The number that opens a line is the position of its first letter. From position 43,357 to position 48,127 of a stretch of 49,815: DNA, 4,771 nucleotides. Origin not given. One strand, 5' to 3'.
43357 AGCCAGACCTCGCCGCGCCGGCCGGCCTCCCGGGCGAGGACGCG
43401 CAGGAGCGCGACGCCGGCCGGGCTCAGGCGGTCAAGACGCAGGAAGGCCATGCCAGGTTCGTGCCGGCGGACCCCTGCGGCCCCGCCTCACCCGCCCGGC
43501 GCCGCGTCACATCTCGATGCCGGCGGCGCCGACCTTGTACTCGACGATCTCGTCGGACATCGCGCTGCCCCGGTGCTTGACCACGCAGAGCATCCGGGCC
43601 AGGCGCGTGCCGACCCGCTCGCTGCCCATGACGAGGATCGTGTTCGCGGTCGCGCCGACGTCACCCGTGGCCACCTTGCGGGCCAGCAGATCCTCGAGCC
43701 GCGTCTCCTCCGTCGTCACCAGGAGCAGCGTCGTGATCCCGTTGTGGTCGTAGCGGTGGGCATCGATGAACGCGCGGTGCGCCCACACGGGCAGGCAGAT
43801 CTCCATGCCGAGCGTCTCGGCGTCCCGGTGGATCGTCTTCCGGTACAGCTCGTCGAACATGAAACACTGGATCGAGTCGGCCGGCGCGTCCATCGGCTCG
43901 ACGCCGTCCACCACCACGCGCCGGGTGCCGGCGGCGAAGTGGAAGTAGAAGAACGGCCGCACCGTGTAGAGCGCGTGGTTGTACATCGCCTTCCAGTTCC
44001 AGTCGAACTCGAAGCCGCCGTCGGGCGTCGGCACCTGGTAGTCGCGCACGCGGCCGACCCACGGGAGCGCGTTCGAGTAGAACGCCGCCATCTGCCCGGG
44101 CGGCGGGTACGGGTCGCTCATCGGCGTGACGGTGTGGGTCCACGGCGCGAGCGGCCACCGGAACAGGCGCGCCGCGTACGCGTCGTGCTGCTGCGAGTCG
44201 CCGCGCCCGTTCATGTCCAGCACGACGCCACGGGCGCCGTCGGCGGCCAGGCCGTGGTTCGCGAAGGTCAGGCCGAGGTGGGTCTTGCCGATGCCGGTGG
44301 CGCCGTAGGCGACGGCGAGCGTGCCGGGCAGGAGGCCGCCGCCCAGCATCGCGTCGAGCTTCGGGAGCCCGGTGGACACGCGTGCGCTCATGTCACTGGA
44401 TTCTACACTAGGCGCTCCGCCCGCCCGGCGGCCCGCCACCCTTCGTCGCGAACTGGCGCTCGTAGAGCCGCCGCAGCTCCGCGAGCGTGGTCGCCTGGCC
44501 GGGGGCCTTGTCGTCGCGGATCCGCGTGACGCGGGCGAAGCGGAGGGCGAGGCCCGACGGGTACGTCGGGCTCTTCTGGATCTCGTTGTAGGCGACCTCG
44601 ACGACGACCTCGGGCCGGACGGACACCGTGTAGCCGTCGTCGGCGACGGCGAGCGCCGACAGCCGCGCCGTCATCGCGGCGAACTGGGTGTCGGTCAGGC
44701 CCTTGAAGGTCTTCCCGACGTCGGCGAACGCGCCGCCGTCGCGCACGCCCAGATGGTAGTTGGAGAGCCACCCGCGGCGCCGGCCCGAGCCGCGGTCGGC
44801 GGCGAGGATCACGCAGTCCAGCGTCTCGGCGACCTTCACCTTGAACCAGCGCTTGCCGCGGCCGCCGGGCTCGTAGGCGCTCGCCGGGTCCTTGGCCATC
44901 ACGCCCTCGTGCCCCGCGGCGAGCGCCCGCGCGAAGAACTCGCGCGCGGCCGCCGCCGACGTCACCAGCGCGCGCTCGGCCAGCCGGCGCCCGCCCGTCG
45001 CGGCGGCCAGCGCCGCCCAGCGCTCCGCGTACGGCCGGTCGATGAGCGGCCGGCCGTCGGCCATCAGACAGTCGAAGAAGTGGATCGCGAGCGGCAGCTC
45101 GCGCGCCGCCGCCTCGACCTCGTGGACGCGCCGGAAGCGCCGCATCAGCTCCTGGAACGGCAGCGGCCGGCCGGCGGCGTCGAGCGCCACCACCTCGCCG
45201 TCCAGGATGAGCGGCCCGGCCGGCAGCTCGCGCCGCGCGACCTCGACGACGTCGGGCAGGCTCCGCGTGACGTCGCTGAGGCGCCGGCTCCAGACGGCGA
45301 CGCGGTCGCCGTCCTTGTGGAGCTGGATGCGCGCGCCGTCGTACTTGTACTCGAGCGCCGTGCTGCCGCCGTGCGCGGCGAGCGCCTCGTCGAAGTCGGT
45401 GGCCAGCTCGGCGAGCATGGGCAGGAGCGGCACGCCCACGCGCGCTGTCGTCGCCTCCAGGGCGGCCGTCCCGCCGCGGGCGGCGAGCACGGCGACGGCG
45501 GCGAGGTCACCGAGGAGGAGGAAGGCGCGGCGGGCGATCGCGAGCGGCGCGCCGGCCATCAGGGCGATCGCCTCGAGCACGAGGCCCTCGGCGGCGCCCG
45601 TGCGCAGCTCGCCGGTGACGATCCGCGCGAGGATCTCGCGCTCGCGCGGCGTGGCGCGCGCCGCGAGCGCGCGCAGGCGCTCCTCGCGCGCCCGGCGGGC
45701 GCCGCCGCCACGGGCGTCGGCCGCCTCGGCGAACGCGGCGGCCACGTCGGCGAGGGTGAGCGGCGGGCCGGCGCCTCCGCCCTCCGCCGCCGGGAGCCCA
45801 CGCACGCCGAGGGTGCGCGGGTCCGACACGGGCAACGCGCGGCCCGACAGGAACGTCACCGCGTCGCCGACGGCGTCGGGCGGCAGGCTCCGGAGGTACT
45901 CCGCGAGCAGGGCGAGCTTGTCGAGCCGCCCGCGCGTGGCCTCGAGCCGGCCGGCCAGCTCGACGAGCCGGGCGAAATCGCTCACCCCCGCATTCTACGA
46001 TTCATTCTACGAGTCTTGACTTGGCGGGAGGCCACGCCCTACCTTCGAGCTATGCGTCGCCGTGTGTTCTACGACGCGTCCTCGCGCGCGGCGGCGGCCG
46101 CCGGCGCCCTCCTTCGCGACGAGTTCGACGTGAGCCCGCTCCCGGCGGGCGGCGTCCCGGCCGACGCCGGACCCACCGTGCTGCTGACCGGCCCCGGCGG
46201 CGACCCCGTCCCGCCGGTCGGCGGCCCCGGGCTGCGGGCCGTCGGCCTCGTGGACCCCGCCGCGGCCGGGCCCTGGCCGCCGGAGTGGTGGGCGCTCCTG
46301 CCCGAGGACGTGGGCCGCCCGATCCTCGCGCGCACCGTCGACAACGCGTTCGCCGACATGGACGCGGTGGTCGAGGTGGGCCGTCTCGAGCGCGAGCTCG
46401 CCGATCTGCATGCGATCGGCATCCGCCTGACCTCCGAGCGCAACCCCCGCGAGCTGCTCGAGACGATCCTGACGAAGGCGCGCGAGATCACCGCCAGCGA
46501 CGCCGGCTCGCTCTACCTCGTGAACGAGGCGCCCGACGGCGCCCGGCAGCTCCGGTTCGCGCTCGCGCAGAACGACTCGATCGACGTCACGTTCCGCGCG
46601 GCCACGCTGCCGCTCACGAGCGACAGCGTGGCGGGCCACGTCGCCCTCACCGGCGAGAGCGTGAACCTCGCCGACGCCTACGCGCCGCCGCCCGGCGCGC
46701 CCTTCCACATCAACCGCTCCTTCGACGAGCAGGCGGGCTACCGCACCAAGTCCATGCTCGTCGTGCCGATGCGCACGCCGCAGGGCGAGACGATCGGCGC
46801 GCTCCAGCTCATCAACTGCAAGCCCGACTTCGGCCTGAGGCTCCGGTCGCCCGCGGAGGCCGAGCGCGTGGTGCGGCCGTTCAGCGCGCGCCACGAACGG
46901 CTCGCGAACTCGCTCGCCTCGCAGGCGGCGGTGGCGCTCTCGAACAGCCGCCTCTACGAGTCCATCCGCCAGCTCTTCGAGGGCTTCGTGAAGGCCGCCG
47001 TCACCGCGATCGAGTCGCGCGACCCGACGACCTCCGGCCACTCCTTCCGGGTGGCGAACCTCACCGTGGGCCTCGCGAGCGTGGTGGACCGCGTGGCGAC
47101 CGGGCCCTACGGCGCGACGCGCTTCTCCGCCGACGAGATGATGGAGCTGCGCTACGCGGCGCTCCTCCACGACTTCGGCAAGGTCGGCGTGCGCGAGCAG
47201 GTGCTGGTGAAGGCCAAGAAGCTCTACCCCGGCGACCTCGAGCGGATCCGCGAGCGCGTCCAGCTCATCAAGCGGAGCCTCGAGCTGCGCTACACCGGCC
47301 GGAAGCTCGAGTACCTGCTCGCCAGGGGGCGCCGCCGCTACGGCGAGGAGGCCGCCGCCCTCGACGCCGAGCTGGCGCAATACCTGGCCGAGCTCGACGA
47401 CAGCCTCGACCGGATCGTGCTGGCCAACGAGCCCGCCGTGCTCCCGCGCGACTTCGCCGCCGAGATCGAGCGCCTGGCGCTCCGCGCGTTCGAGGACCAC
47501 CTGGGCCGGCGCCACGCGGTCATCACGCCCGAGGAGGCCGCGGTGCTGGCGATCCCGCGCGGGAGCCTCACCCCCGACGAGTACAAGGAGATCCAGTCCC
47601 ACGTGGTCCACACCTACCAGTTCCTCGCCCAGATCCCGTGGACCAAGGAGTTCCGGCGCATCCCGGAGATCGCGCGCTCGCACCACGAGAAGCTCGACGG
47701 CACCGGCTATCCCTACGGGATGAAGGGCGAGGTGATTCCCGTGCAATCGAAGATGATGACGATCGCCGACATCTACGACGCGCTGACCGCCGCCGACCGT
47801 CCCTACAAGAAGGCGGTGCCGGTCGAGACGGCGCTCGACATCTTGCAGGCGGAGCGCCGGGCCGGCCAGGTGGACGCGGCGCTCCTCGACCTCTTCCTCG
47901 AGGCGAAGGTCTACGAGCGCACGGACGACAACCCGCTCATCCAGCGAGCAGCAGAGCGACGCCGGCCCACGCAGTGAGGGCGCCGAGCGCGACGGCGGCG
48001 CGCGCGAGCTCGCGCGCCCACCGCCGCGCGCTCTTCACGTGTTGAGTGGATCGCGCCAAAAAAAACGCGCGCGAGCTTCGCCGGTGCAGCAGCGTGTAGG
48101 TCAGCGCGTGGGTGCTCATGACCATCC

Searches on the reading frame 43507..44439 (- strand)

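Call 39: search_protein_families(library=pfam, proteins=[window:43507-44439:-], max_evalue=0.0001)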
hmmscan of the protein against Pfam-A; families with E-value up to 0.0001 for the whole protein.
window:43507-44439:- (310 aa): 1 family
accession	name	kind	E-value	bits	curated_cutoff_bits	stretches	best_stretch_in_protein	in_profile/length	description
PF06745.19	ATPase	-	9.7e-12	45.2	26.6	1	21-73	1-53/231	KaiC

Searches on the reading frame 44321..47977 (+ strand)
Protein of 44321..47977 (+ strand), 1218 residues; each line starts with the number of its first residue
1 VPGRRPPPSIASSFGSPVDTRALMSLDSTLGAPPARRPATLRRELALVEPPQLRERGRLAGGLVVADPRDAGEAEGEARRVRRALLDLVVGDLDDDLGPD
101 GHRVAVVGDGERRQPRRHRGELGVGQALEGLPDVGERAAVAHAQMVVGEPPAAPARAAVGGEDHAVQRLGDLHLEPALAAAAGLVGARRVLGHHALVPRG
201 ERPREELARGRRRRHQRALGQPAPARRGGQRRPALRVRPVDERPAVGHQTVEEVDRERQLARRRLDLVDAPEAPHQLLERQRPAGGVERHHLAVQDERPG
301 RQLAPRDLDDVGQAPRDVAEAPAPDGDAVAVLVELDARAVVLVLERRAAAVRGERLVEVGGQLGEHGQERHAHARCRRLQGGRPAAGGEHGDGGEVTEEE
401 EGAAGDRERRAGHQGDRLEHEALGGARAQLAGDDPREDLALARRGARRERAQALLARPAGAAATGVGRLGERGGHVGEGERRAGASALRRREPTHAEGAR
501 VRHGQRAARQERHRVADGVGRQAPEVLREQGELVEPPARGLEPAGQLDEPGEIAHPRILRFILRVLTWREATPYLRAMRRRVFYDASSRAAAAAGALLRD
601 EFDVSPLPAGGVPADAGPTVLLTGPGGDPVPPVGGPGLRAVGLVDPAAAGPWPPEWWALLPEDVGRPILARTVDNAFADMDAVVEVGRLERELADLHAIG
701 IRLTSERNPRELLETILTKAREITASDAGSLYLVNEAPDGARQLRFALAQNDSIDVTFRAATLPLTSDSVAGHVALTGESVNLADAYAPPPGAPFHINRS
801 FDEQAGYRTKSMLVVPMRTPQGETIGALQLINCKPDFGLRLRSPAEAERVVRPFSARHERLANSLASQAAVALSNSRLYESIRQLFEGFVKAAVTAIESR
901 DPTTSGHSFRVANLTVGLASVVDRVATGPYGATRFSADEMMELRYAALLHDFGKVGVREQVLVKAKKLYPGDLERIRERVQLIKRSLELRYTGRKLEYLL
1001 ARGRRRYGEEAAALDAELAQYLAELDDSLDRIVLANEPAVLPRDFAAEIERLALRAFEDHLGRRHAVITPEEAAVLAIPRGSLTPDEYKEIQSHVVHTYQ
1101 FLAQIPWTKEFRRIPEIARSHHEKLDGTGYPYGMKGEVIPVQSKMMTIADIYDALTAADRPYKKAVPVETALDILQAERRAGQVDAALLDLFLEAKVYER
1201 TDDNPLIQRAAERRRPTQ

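Call 39: search_protein_families(library=pfam, proteins=[window:44321-47977:+], max_evalue=0.0001)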
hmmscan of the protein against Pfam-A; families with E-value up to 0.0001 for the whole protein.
window:44321-47977:+ (1218 aa): 5 families
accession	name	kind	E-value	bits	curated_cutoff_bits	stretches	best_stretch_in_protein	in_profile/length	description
PF13487.12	HD_5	-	2.2e-32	112.6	27.2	1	1069-1188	56-170/170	HD domain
PF01590.32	GAF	-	3.4e-15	57.2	22.4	1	709-873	2-133/133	GAF domain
PF13185.12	GAF_2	-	1e-12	48.8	28.6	1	707-873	2-135/136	GAF domain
PF01966.28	HD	-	1.9e-10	41.5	22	0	905-990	2-73/116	HD domain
PF13492.12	GAF_3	-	5.7e-05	24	27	0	710-875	3-129/129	GAF domain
